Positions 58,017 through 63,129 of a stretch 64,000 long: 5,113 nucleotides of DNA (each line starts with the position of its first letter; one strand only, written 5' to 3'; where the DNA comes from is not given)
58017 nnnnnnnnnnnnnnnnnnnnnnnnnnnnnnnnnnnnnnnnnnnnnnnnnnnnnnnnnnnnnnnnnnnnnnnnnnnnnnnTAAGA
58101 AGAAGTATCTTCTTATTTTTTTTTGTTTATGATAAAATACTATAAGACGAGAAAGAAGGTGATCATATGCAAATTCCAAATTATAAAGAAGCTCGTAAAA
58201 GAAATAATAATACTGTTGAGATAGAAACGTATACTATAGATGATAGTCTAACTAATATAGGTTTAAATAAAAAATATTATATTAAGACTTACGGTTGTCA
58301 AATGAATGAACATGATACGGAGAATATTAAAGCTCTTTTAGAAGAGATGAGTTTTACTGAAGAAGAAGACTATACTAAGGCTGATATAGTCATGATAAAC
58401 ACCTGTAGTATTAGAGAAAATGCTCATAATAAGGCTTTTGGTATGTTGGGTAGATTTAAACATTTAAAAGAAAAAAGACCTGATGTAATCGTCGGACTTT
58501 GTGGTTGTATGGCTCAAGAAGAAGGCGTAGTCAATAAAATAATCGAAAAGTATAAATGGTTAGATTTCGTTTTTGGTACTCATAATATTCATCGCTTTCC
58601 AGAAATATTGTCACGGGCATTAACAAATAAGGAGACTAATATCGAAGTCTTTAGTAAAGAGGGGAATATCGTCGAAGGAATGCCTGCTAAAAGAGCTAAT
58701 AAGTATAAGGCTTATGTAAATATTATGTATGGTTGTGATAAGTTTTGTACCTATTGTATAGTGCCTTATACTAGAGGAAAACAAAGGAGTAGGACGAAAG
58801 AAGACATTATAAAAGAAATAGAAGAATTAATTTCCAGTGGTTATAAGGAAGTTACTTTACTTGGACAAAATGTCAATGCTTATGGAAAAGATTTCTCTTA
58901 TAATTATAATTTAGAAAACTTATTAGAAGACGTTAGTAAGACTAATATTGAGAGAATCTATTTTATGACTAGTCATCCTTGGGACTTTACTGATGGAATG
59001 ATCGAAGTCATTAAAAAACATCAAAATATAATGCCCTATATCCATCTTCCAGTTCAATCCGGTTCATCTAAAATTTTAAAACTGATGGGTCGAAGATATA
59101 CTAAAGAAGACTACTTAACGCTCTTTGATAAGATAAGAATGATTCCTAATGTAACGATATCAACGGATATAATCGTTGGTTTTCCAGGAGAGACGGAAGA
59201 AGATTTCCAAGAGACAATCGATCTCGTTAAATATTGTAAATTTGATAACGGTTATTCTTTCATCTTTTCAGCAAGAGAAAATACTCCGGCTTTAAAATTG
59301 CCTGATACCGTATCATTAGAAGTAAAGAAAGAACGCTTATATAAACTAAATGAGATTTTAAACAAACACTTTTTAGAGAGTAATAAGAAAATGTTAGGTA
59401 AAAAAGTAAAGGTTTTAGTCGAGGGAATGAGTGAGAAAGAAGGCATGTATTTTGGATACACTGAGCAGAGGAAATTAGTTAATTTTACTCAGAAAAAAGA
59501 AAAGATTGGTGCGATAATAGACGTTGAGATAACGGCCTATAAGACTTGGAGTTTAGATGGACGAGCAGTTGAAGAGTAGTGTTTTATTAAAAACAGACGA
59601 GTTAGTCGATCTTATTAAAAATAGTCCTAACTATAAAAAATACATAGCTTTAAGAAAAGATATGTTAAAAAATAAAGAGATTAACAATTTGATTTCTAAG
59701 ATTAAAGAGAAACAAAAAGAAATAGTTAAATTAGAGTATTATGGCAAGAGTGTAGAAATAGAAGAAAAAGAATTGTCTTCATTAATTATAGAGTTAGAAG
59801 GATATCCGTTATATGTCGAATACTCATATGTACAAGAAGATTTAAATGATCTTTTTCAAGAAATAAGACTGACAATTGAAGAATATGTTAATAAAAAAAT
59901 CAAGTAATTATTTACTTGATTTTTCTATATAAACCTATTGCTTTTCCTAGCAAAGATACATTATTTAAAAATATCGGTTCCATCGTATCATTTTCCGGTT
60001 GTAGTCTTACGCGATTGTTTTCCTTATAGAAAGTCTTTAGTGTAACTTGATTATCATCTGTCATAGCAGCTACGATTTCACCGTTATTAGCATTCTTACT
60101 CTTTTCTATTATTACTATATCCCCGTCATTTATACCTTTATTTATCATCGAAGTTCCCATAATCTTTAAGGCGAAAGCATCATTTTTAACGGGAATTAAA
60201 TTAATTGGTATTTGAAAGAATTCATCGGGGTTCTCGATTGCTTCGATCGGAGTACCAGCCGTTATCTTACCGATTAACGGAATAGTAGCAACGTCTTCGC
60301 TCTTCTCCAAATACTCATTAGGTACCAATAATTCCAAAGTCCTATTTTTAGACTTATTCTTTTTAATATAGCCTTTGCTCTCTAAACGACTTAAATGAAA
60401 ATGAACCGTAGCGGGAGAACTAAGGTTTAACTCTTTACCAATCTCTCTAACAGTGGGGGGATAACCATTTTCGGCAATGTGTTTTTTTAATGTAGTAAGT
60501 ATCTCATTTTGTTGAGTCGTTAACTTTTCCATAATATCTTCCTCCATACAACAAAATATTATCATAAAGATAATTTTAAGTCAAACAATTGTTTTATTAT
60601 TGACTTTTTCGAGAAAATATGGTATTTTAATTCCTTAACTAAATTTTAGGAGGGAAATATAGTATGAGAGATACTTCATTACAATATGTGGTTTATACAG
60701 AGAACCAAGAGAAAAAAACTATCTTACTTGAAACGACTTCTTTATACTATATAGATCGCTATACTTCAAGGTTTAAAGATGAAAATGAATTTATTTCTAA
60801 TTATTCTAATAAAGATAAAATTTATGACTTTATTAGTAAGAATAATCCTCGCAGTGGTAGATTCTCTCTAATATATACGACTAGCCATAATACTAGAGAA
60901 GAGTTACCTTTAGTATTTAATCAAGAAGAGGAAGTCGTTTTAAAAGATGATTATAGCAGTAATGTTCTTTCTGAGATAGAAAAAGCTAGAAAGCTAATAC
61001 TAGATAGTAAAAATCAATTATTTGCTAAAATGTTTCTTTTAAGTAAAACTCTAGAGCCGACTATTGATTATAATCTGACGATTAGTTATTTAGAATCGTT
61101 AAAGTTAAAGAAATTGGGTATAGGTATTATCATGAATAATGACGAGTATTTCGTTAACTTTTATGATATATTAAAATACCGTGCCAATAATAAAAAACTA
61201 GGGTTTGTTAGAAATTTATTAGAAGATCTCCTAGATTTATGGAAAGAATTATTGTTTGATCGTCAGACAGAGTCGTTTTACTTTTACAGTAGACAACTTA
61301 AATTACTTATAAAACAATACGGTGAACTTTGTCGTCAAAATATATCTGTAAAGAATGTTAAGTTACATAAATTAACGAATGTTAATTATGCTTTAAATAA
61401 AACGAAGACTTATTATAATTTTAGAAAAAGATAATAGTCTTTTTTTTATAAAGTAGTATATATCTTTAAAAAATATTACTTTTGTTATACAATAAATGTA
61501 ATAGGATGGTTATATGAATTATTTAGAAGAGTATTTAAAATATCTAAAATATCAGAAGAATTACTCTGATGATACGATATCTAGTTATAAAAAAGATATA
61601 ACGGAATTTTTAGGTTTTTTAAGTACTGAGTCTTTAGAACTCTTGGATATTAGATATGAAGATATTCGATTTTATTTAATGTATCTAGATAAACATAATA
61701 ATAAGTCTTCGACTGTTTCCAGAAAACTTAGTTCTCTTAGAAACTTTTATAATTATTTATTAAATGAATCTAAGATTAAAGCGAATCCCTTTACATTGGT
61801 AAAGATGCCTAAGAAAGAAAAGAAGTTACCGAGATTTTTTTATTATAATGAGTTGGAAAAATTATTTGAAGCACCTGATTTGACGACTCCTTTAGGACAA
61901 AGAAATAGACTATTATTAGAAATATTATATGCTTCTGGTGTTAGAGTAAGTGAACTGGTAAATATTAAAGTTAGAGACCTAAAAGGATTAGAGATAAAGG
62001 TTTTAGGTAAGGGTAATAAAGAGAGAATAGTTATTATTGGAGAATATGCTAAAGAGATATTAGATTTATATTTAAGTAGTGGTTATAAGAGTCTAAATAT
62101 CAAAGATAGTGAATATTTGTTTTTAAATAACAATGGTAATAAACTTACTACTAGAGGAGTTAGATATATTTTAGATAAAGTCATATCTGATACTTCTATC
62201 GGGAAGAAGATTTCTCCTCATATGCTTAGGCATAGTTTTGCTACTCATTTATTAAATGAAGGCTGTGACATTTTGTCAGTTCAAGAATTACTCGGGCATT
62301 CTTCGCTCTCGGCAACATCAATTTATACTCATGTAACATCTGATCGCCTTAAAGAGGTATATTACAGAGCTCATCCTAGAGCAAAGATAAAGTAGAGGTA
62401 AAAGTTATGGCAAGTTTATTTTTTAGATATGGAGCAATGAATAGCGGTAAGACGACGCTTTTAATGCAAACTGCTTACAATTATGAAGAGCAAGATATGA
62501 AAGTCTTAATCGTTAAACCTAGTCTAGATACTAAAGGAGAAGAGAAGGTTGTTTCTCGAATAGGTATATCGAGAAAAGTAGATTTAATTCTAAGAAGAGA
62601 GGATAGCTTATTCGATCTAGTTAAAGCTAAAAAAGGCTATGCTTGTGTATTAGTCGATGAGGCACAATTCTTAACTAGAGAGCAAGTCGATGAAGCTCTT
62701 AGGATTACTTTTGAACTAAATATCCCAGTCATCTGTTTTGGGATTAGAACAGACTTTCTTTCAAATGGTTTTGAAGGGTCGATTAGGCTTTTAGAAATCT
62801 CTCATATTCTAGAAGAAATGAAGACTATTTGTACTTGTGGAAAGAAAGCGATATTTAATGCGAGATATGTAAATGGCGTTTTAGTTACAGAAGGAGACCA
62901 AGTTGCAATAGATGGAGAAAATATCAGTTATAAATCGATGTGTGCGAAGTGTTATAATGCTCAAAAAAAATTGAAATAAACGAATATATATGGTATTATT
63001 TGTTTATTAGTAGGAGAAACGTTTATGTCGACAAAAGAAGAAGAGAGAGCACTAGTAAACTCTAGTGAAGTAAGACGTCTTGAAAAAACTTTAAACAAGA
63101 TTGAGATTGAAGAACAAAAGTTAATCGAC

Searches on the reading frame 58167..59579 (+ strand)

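Call 20: search_protein_families(library=pfam, proteins=[window:58167-59579:+], max_evalue=0.01)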
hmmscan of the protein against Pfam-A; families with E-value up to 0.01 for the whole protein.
window:58167-59579:+ (470 aa): 4 families
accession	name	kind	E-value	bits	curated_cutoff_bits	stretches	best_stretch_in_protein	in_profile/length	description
PF04055.27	Radical_SAM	-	3.3e-30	105.9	29.5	1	184-354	1-166/166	Radical SAM superfamily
PF00919.26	UPF0004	-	4.2e-28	97.7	27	1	36-137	1-98/98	Uncharacterized protein family UPF0004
PF01938.26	TRAM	-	1.5e-10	41.2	21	1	407-468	1-61/61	TRAM domain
PF18693.7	TRAM_2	-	0.0012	19.4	27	1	411-468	2-63/63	TRAM domain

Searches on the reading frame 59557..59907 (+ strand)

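Call 20: search_protein_families(library=pfam, proteins=[window:59557-59907:+], max_evalue=0.01)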
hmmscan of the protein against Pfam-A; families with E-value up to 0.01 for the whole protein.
window:59557-59907:+ (116 aa): 2 families
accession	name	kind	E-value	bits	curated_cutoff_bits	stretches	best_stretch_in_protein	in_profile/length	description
PF06133.16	Com_YlbF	-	2.2e-16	60.7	23.9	1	11-111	3-104/105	Control of competence regulator ComK, YlbF/YmcA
PF09843.14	DUF2070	-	0.0055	15.5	30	1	35-114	277-355/561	Predicted membrane protein (DUF2070)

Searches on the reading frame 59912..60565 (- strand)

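Call 20: search_protein_families(library=pfam, proteins=[window:59912-60565:-], max_evalue=0.01)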
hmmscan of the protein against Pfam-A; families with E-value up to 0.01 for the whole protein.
window:59912-60565:- (217 aa): 11 families
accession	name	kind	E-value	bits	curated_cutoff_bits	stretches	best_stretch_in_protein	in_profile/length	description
PF00717.28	Peptidase_S24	-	1.9e-32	111.9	23.3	1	96-210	1-116/116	Peptidase S24-like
PF01726.22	LexA_DNA_bind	-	1.7e-23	82.6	23.7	1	12-76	1-65/65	LexA DNA binding domain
PF13412.12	HTH_24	-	1.5e-05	24.9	21.9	1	30-68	12-48/48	Winged helix-turn-helix DNA-binding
PF15571.11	Imm44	-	0.00015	22.4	25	1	7-99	9-99/126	Immunity protein 44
PF01047.28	MarR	-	0.00064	20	24.6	1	15-74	1-54/59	MarR family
PF03965.22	Penicillinase_R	-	0.0011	19.8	22.6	1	30-75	12-59/115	Penicillinase repressor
PF12802.13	MarR_2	-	0.0017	18.9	27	1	29-72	13-55/61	MarR family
PF01325.25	Fe_dep_repress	-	0.003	18.2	26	1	32-73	18-58/60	Iron dependent repressor, N-terminal DNA binding domain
PF01022.26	HTH_5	-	0.0065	16.8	22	0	36-69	15-47/47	Bacterial regulatory protein, arsR family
PF22381.2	Staph_reg_Sar_Rot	-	0.0082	16.7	27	0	14-74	11-65/85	Transcriptional regulator SarA/Rot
PF00196.25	GerE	-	0.0084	16.2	23.5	0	38-64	19-44/57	Bacterial regulatory proteins, luxR family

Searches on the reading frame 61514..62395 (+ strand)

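Call 20: search_protein_families(library=pfam, proteins=[window:61514-62395:+], max_evalue=0.01)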
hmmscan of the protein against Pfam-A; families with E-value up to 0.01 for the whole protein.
window:61514-62395:+ (293 aa): 4 families
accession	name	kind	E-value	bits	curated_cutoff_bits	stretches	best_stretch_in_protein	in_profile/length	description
PF00589.27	Phage_integrase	-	1.5e-41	142.5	27.1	1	108-276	2-170/172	Phage integrase family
PF02899.23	Phage_int_SAM_1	-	8.3e-19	68.1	22.3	1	4-85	1-82/83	Phage integrase, N-terminal SAM-like domain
PF13495.12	Phage_int_SAM_4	-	1.5e-08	35.3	27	1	5-85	3-81/85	Phage integrase, N-terminal SAM-like domain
PF13102.12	Phage_int_SAM_5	-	9.6e-06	26.3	22.3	1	2-94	4-94/98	Phage integrase SAM-like domain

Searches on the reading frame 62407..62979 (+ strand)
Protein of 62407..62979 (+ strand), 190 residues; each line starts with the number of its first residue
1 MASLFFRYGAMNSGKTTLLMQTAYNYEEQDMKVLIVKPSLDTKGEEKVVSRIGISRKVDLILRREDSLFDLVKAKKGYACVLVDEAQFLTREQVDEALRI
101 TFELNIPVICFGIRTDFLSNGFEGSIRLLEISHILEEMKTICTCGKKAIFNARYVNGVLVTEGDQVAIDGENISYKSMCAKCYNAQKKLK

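Call 20: search_protein_families(library=pfam, proteins=[window:62407-62979:+], max_evalue=0.01)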
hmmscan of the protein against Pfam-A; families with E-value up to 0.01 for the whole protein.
window:62407-62979:+ (190 aa): 7 families
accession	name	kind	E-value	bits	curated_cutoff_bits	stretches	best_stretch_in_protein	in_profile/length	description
PF00265.24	TK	-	1.5e-39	136.1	20.6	1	3-183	2-176/176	Thymidine kinase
PF25199.1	nSTAND_NTPase5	-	2.7e-05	24.5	34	1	9-45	48-85/145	Novel STAND NTPase 5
PF02562.22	PhoH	-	0.00016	21.7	27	0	4-75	21-94/205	PhoH-like protein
PF13604.12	AAA_30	-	0.00029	21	27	1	13-112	29-123/191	AAA domain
PF13401.12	AAA_22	-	0.00031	21.5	27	1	8-112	11-122/130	AAA domain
PF01637.24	ATPase_2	-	0.00097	19.4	33.2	1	6-48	24-66/225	ATPase domain predominantly from Archaea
PF09848.15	SLFN-g3_helicase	-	0.0099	15.6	24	0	6-92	5-94/354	Schlafen group 3, DNA/RNA helicase domain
